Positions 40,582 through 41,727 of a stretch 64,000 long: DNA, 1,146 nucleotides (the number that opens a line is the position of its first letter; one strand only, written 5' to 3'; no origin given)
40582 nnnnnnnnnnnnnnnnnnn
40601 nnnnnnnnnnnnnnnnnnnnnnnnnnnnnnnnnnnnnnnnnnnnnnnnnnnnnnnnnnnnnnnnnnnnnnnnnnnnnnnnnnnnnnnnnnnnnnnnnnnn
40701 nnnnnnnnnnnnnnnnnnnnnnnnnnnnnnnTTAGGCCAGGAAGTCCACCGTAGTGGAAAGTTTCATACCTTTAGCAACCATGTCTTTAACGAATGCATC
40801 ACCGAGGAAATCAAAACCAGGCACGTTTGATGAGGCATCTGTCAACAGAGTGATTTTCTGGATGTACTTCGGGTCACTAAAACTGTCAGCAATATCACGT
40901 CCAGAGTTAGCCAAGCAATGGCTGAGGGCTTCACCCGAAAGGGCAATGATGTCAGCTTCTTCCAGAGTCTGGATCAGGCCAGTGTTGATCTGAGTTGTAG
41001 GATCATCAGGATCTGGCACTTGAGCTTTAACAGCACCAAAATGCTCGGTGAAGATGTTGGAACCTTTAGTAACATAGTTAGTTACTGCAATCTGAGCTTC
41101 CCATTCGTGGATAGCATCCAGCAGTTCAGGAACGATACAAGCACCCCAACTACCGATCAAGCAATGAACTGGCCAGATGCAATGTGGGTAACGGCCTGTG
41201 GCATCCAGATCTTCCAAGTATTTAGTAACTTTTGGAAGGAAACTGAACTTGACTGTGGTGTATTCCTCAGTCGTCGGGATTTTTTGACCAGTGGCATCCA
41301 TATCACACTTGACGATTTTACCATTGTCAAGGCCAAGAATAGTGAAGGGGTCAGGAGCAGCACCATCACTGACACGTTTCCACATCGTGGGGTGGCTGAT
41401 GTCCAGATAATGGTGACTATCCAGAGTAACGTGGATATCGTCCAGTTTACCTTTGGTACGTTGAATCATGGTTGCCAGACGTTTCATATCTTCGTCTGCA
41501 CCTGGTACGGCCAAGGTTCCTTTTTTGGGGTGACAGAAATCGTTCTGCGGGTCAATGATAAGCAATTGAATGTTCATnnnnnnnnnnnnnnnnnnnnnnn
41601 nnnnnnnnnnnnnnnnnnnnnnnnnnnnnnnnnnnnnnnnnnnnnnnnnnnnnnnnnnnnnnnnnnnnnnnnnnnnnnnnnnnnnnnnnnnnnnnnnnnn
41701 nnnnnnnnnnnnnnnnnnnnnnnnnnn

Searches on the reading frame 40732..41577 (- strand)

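Call 87: search_protein_families(library=phrogs, proteins=[window:40732-41577:-], max_evalue=0.001)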
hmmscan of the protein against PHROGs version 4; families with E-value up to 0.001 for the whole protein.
window:40732-41577:- (281 aa): 1 family
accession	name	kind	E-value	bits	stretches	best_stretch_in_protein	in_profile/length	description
phrog_19305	-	unknown function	5.6e-06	27.4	1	4-66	5-70/199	-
